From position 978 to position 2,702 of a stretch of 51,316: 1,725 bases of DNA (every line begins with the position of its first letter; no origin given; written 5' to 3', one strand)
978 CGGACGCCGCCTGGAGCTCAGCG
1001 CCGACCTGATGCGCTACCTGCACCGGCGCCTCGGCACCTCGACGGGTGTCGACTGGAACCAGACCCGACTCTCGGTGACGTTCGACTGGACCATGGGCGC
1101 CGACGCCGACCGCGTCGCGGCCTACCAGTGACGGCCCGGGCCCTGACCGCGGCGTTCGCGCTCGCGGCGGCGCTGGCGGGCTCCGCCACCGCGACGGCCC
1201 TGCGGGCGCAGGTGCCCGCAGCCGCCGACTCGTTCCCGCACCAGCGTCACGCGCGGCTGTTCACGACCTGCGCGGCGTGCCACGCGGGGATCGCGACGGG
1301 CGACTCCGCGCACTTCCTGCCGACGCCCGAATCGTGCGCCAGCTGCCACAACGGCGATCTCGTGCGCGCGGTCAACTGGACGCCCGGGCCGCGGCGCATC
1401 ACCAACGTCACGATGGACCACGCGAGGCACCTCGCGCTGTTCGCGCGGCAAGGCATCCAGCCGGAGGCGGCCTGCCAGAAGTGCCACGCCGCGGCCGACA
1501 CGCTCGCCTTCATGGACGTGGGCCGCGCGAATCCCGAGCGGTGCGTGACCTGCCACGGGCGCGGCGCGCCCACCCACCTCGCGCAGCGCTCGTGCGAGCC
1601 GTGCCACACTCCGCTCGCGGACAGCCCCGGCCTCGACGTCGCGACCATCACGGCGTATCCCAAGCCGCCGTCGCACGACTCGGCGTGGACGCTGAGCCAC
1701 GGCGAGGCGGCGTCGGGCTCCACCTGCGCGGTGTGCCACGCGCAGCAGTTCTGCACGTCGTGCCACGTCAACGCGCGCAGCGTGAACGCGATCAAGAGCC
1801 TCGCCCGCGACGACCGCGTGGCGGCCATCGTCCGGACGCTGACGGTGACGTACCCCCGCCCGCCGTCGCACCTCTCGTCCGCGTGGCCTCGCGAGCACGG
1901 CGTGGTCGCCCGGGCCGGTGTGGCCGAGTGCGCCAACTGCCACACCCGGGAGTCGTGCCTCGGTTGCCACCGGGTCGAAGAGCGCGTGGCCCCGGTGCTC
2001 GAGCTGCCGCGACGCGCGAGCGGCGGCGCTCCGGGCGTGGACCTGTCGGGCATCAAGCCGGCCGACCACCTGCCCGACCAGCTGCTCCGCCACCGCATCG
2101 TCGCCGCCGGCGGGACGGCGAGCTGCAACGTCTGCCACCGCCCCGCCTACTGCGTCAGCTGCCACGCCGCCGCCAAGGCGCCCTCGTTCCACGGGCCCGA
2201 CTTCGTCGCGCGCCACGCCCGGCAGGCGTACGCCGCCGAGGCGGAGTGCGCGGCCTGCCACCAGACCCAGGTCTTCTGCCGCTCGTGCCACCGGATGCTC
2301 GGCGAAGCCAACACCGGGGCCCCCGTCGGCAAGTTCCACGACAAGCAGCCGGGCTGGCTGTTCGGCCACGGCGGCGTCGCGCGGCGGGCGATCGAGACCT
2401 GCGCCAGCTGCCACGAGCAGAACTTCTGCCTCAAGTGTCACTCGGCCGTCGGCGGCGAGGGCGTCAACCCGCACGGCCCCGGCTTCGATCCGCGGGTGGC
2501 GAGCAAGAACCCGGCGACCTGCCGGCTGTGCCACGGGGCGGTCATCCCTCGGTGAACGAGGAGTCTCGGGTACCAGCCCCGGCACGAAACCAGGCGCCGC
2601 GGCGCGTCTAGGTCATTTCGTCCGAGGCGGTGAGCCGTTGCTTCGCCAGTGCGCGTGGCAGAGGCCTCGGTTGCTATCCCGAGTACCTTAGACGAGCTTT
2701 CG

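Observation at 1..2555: Beta-barrel-like protein translationally coupled to a 16-haem cytochrome: candidate porin-cytochrome electron conduit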

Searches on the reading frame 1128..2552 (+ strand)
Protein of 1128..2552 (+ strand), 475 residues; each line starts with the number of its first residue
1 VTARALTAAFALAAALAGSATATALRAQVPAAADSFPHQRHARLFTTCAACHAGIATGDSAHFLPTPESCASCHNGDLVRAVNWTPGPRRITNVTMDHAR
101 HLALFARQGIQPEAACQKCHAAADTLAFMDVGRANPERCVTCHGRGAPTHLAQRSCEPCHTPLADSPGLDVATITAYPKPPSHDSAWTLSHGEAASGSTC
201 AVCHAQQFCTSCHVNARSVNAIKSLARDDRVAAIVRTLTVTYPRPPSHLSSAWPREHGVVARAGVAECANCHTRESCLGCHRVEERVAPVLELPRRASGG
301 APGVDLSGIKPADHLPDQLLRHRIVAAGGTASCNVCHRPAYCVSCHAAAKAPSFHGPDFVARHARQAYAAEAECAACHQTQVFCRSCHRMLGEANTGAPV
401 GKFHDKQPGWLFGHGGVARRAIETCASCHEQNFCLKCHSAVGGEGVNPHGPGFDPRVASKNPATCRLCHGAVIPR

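Call 5: search_protein_families(library=pfam, proteins=[window:1128-2552:+], max_evalue=0.1)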
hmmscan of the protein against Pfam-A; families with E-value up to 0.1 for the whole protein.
window:1128-2552:+ (475 aa): 4 families
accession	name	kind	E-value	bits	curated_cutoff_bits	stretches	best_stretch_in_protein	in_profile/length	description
PF14522.11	Cytochrome_C7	-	2.4e-13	50.1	24.8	2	35-79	2-53/67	Cytochrome c7 and related cytochrome c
PF22113.1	Mtrc-MtrF_II-IV_dom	-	1.1e-09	38.5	30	1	47-207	8-166/176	Outer membrane cytochrome MtrC/MtrF-like, domains II/IV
PF09699.15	Paired_CXXCH_1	-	2e-06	27.8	20.6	2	434-470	9-37/41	Doubled CXXCH motif (Paired_CXXCH_1)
PF14537.11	Cytochrom_c3_2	-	0.002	19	25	1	41-122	2-66/79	Cytochrome c3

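Call 6: search_protein_families(library=ncbifam, proteins=[window:1128-2552:+], max_evalue=0.1)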
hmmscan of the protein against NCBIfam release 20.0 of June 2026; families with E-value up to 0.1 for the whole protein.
window:1128-2552:+ (475 aa): 1 family
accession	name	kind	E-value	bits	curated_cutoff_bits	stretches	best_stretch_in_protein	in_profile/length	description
NF041762.1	diheme_GEGP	equivalog_domain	0.03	13.5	300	1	33-75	15-56/359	GEGP motif-containing diheme protein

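Call 8: find_homologous_proteins(query=window:1131-2552:+)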
Query window:1131-2552:+ (474 aa): 661 proteins with E <= 0.001 among 8000 candidates; the best 120 are listed.
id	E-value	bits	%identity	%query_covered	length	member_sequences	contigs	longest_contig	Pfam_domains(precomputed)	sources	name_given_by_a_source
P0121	1.2e-293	993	91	95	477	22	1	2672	PF09699.16,PF14522.12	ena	-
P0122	7.6e-258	875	82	95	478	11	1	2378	PF09699.16,PF14522.12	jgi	-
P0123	1.0e-257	874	82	93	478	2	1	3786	PF14522.12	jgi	-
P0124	1.5e-252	857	78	100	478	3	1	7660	PF09699.16,PF14522.12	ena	-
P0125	2.3e-247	840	77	100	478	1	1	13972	PF09699.16,PF14522.12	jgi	jgi:predicted CXXCH cytochrome family protein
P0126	1.5e-246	837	76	100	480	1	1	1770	PF09699.16,PF14522.12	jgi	jgi:hypothetical protein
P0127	2.7e-245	833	79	95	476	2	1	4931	PF09699.16,PF14522.12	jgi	-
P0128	4.9e-217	740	68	100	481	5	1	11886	PF09699.16,PF14522.12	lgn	-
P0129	1.9e-214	731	70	94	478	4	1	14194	PF14522.12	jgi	jgi:hypothetical protein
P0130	1.6e-212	725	69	94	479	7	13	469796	PF09699.16,PF14522.12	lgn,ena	-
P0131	5.5e-211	720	67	95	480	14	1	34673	PF09699.16,PF14522.12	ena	-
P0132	2.9e-209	714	69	94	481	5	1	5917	PF09699.16,PF14522.12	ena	-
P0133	1.6e-208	712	69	94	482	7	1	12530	PF09699.16,PF14537.12,PF14522.12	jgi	jgi:hypothetical protein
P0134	8.2e-208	710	69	93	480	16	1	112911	PF14522.12,PF22113.2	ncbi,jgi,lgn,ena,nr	ncbi:MAG TPA: hypothetical protein VEH62_00855 [Gemmatimonadales bacterium]|nr:hypothetical protein 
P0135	2.0e-207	708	67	93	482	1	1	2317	PF09699.16,PF14522.12,PF22113.2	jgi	jgi:hypothetical protein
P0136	5.9e-207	707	66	95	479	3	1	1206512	PF09699.16,PF14537.12,PF14522.12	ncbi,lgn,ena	-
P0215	2.0e-108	382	43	93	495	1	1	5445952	PF09699.16,PF14522.12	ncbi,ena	-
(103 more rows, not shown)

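Call 30: search_solved_structures(query=window:1131-2552:+, max_evalue=1)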
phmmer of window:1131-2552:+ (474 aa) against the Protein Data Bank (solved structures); distinct sequences matched with E-value up to 1: 4.
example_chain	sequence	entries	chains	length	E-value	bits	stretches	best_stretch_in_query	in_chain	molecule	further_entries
6lod_A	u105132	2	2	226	0.00088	21.8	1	26-142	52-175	MULTIHEME_CYTC domain-containing protein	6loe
6f0k_A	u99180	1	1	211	0.0049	19.4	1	32-144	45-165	Cytochrome c family protein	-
1d4c_A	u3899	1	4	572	0.067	15.6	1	326-389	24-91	FLAVOCYTOCHROME C FUMARATE REDUCTASE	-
1d4d_A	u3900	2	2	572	0.067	15.6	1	326-389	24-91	FLAVOCYTOCHROME C FUMARATE REDUCTASE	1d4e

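Call 35: find_encoding_contigs(protein=P0215, flank=10000, max_places=3)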
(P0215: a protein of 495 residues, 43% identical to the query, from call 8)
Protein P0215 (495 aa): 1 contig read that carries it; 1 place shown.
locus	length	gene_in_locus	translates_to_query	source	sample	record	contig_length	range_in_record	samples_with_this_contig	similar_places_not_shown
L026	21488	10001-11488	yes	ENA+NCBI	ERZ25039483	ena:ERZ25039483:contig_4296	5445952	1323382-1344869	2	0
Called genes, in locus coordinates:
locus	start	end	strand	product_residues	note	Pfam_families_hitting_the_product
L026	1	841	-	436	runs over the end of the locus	PF00684:DnaJ_CXXCXGXG (faint), PF02085:Cytochrom_CIII (faint), PF09699:Paired_CXXCH_1 (faint), PF14522:Cytochrome_C7 (faint), PF14537:Cytochrom_c3_2 (faint), PF22113:Mtrc-MtrF_II-IV_dom (faint), PF22678:Cytochrom_c_NrfB-like (faint)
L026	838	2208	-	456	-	PF00072:Response_reg, PF00158:Sigma54_activat, PF14532:Sigma54_activ_2, PF01078:Mg_chelatase (faint), PF13191:AAA_16 (weak), PF07728:AAA_5 (weak), PF25601:AAA_lid_14, PF02954:HTH_8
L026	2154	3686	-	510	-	PF00512:HisKA, PF02518:HATPase_c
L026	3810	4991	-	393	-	-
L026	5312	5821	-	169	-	PF13442:Cytochrome_CBB3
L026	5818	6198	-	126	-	PF13432:TPR_16 (faint), PF07719:TPR_2 (faint), PF13428:TPR_14 (faint)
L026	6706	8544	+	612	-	PF02085:Cytochrom_CIII (faint), PF14522:Cytochrome_C7 (faint), PF14537:Cytochrom_c3_2 (faint)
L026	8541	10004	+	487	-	-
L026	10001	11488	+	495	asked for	PF09699:Paired_CXXCH_1 (faint), PF14522:Cytochrome_C7 (faint)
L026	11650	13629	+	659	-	PF01578:Cytochrom_C_asm, PF16327:CcmF_C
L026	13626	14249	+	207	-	PF00578:AhpC-TSA, PF08534:Redoxin, PF13098:Thioredoxin_2, PF00085:Thioredoxin (faint), PF13905:Thioredoxin_8 (weak)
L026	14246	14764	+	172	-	PF03918:CcmH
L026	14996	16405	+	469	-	PF00072:Response_reg, PF00158:Sigma54_activat, PF01078:Mg_chelatase (faint), PF14532:Sigma54_activ_2, PF07724:AAA_2 (weak), PF07728:AAA_5, PF25601:AAA_lid_14, PF02954:HTH_8, +1 more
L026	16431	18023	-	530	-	PF08448:PAS_4, PF01590:GAF, PF13185:GAF_2, PF00512:HisKA, PF02518:HATPase_c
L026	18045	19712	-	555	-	PF01268:FTHFS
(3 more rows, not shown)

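Call 44: find_encoding_contigs(protein=P0136, flank=10000, max_places=2)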
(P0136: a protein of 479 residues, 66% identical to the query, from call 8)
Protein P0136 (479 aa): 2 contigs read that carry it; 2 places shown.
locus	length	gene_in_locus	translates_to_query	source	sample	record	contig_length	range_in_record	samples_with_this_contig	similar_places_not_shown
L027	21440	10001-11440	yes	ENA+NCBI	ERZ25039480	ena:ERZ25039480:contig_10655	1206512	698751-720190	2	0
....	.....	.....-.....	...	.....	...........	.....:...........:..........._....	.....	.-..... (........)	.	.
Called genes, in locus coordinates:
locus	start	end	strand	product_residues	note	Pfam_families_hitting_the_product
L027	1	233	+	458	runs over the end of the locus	PF00072:Response_reg, PF00158:Sigma54_activat, PF13191:AAA_16 (weak), PF14532:Sigma54_activ_2, PF00004:AAA (faint), PF07728:AAA_5 (weak), PF25601:AAA_lid_14, PF02954:HTH_8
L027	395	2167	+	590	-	PF01103:Omp85 (weak)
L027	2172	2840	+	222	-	-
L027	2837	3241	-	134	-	PF13798:PCYCGC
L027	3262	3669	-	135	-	PF02261:Asp_decarbox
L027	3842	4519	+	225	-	PF00117:GATase, PF07722:Peptidase_C26 (weak)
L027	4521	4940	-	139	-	PF07813:LTXXQ (weak)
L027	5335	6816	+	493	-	PF14522:Cytochrome_C7 (faint), PF14537:Cytochrom_c3_2 (faint), PF09699:Paired_CXXCH_1 (weak)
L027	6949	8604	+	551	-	PF02085:Cytochrom_CIII (faint), PF14522:Cytochrome_C7 (faint), PF14537:Cytochrom_c3_2 (faint)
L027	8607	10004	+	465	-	-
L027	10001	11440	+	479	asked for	PF09699:Paired_CXXCH_1 (faint), PF14522:Cytochrome_C7 (faint), PF14537:Cytochrom_c3_2 (faint)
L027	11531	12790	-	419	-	PF00033:Cytochrome_B, PF13631:Cytochrom_B_N_2, PF00032:Cytochrom_B_C (weak)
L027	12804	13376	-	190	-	PF00355:Rieske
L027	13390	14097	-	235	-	PF03351:DOMON (weak)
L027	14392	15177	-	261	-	PF13435:Cytochrome_C554 (faint), PF22113:Mtrc-MtrF_II-IV_dom (faint), PF14522:Cytochrome_C7 (faint)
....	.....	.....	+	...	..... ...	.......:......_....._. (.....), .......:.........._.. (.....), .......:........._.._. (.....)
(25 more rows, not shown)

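Call 47: predict_structure(alignment_id=A2)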
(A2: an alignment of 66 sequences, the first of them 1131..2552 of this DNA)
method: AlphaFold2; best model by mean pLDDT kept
length: 474 residues; sequences in the alignment: 66
mean_pLDDT: 78.8   pTM: 0.64
mean pLDDT of the five models: 78.8, 76.5, 75.9, 71.1, 68.4
residues with pLDDT >= 90: 158; 70-90: 184; 50-70: 113; < 50: 19
segments of 3 or more residues with pLDDT < 50: 24-27, 366-372, 391-394
pLDDT, mean of each block of 10 residues (from residue 1): 81 73 50 74 88 91 85 87 79 93 95 92 88 91 92 90 95 92 86 79 94 93 95 93 90 86 93 91 84 93 82 68 60 67 64 59 51 51 53 49 55 58 60 76 77 81 83 75
secondary structure, 60 per line:
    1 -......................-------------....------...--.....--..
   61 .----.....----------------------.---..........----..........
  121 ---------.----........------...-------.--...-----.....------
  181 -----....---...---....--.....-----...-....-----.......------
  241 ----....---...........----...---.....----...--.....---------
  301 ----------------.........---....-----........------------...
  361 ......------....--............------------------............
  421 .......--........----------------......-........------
elements in order: H2-23 H37-40 H52-56 H66-70 H97-106 H111-119 H135-142 H170-174 H186-189 H199-202 H205-209 H219-222 H228-234 H245-248 H252-262 H273-277 H287-291 H317-325 H329-332 H338-345 H358-366 H373-376 H379-390 H409-427 H430-437 H454-459 H461-468

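Call 50: fold_search(model_id=the predicted structure, library=pdb)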
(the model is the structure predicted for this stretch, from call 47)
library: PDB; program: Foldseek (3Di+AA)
matches with E <= 10: 0; with E <= 0.001: 0
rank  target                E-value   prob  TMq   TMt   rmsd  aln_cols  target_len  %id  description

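Call 72: search_solved_structures(query=A2, max_evalue=1)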
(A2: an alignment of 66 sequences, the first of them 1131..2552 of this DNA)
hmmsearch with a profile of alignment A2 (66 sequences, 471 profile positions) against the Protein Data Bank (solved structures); distinct sequences matched with E-value up to 1: 36.
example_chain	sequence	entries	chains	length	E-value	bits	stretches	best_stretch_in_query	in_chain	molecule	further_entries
1gws_A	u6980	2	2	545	2.4e-10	43.2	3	42-162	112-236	HIGH-MOLECULAR-WEIGHT CYTOCHROME C | High-molecular-weight cytochrome c precursor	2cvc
1h29_A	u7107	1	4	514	2.9e-10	43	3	41-162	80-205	HIGH-MOLECULAR-WEIGHT CYTOCHROME C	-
2e84_A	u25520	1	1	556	6.7e-10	41.8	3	42-163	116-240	High-molecular-weight cytochrome c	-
1z1n_X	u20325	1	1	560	3.2e-06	29.6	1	38-141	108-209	sixteen heme cytochrome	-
6lod_A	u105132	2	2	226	5.3e-06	28.9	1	29-140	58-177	MULTIHEME_CYTC domain-containing protein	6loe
1oah_A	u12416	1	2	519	1.4e-05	27.6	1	71-165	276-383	CYTOCHROME C NITRITE REDUCTASE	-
1ehj_A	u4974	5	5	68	0.0015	20.8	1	84-156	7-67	CYTOCHROME C7 | CYTOCHROME C551.5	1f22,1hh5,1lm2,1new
4lmh_A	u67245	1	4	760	0.0015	20.8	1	106-158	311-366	Extracellular iron oxide respiratory system surface decaheme cytochrome c component OmcA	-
1kwj_A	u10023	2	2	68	0.0021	20.4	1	84-156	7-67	cytochrome c7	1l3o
9yuq_N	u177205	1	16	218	0.0073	18.6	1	105-139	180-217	Putative multiheme cytochrome c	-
6r2q_A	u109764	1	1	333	0.0084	18.4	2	418-467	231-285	Cystathionine beta-synthase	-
3sj1_X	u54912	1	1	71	0.012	17.9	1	27-73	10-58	CYTOCHROME C7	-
3sj0_X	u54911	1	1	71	0.012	17.9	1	27-73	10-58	CYTOCHROME C7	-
3sj4_X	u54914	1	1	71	0.012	17.8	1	27-73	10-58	CYTOCHROME C7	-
3sel_X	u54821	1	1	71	0.014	17.7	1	27-73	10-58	CYTOCHROME C7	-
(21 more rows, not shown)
